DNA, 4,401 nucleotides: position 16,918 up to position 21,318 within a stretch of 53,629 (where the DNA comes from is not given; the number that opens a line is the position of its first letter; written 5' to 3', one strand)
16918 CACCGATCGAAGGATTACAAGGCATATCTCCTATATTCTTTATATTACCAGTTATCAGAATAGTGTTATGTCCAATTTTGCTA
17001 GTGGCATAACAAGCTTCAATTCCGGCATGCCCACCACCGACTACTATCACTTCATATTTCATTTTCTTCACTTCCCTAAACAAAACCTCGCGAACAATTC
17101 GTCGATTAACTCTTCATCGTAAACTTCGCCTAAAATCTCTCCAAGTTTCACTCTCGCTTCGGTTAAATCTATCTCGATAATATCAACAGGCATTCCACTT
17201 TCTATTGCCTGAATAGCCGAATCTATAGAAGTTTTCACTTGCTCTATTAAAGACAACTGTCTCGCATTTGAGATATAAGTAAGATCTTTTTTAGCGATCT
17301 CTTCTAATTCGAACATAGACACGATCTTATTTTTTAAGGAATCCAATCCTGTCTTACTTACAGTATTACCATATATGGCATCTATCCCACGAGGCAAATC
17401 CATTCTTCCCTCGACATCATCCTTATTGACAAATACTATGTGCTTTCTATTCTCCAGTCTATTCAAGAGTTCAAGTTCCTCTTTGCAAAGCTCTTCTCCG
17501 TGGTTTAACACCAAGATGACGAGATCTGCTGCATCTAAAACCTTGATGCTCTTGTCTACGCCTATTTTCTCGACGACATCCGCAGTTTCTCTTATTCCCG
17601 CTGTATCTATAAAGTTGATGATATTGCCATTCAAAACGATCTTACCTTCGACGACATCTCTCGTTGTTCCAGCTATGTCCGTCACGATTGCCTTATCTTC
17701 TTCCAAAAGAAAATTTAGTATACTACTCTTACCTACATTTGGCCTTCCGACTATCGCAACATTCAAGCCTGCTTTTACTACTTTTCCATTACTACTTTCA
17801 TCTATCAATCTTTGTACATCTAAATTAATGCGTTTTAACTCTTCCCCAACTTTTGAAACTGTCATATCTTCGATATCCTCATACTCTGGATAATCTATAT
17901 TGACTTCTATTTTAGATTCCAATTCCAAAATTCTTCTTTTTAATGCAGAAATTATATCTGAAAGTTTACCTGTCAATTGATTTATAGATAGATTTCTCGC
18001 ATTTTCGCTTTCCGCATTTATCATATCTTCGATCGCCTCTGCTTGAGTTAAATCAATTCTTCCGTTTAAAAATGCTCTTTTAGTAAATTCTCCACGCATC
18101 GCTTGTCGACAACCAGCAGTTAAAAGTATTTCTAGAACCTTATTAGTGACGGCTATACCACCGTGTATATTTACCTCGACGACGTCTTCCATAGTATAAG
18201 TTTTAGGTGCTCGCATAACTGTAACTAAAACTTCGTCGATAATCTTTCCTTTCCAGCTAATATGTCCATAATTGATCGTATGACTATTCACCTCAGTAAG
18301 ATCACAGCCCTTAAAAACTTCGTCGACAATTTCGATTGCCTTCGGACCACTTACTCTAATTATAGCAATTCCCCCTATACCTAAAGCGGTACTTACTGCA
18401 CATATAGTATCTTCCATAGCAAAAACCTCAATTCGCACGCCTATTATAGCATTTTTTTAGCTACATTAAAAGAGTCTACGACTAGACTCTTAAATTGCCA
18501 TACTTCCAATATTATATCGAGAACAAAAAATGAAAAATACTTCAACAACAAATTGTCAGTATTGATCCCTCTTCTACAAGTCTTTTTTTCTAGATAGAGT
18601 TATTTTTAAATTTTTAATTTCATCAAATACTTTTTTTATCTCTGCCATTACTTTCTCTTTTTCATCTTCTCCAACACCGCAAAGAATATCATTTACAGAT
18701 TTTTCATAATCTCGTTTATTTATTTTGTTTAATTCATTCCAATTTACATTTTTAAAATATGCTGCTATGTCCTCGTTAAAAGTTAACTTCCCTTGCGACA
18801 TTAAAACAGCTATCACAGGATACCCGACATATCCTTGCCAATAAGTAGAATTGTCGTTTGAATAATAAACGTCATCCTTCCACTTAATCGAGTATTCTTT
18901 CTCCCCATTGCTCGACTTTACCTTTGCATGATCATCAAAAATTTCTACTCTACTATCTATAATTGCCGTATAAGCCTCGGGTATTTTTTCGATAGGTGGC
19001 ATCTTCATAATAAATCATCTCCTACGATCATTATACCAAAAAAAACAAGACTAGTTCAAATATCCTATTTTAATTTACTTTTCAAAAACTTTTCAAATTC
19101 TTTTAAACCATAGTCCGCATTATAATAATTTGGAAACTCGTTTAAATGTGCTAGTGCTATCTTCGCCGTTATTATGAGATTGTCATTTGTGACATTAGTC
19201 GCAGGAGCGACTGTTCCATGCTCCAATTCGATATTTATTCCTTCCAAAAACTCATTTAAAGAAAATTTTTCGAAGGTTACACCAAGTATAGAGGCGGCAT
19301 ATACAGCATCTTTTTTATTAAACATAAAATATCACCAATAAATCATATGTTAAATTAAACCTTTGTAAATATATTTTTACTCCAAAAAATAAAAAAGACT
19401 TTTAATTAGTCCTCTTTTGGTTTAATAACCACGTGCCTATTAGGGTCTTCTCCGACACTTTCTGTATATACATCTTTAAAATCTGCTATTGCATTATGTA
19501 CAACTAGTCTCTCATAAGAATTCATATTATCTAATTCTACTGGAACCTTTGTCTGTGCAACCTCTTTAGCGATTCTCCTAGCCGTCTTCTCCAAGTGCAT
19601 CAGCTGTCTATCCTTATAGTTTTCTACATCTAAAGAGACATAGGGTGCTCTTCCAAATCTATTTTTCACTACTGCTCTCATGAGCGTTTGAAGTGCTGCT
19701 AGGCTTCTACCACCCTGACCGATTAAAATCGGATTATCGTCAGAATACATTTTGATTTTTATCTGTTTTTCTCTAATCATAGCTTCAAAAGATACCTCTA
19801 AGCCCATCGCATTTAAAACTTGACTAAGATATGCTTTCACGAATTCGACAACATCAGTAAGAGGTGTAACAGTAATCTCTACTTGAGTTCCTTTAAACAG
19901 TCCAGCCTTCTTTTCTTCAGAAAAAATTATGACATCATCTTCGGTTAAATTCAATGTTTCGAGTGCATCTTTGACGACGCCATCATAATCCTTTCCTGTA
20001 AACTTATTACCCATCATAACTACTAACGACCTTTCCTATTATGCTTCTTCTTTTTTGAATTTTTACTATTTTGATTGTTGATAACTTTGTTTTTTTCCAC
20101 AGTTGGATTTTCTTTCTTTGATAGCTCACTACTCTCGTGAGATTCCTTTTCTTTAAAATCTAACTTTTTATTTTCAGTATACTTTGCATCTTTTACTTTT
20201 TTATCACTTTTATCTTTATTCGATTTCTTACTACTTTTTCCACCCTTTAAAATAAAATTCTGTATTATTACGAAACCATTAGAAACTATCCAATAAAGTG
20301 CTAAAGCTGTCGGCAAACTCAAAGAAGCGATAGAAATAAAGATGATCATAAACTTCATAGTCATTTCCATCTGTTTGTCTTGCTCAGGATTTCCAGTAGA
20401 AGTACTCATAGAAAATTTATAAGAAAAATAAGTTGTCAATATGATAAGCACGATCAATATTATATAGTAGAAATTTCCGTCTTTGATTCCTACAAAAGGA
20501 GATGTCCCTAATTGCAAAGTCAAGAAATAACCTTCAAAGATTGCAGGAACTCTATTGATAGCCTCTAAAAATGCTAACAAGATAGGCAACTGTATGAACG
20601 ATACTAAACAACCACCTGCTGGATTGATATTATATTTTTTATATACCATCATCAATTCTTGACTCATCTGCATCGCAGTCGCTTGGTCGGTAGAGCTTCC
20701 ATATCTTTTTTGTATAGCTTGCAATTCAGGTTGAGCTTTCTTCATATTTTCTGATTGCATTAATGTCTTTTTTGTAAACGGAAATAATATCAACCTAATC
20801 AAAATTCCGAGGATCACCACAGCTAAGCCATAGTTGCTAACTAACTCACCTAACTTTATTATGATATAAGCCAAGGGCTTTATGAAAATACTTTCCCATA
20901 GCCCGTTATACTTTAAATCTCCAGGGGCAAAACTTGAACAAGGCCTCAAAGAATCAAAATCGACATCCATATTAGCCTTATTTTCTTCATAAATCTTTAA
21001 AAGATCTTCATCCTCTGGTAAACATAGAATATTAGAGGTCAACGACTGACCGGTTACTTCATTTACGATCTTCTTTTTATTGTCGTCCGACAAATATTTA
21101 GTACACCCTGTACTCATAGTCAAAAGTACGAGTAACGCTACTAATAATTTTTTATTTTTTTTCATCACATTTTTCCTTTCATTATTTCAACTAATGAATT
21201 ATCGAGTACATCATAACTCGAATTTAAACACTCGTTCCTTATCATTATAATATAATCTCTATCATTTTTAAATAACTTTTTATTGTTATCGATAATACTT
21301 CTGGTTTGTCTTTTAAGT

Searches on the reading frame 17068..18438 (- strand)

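Call 12: search_protein_families(library=pfam, proteins=[window:17068-18438:-], max_evalue=0.00001)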
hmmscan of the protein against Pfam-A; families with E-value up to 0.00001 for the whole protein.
window:17068-18438:- (456 aa): 5 families
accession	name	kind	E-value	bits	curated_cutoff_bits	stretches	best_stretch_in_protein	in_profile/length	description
PF12631.12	MnmE_helical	-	5.3e-53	180.7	40.1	1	130-453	1-211/211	MnmE helical domain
PF10396.14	TrmE_N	-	1.9e-41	141.4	29.8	1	11-127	1-117/117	GTP-binding protein TrmE N-terminus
PF01926.29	MMR_HSR1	-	2.1e-25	89.5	21.9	1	226-339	1-113/113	50S ribosome-binding GTPase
PF02421.24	FeoB_N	-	1.3e-08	35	27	1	226-339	2-114/156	Ferrous iron transport protein B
PF04548.22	AIG1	-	2.9e-06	27.2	27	1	226-330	2-109/212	AIG1 family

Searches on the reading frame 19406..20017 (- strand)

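Call 12: search_protein_families(library=pfam, proteins=[window:19406-20017:-], max_evalue=0.00001)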
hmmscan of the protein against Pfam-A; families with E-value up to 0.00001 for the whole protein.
window:19406-20017:- (203 aa): 2 families
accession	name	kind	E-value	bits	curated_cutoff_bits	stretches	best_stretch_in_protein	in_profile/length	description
PF01424.28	R3H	-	1.7e-19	70.1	26.8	1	141-200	2-60/60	R3H domain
PF13083.13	KH_KhpA-B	-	6.1e-11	42.5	32.1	1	58-119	2-64/73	KhpA/KhpB, KH domain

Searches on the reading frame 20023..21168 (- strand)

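Call 12: search_protein_families(library=pfam, proteins=[window:20023-21168:-], max_evalue=0.00001)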
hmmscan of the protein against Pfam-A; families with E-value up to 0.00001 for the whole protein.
window:20023-21168:- (381 aa): 1 family
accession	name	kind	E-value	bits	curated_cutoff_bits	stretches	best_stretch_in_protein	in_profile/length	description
PF02096.25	60KD_IMP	-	7.4e-40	137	35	1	113-308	1-162/163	60Kd inner membrane protein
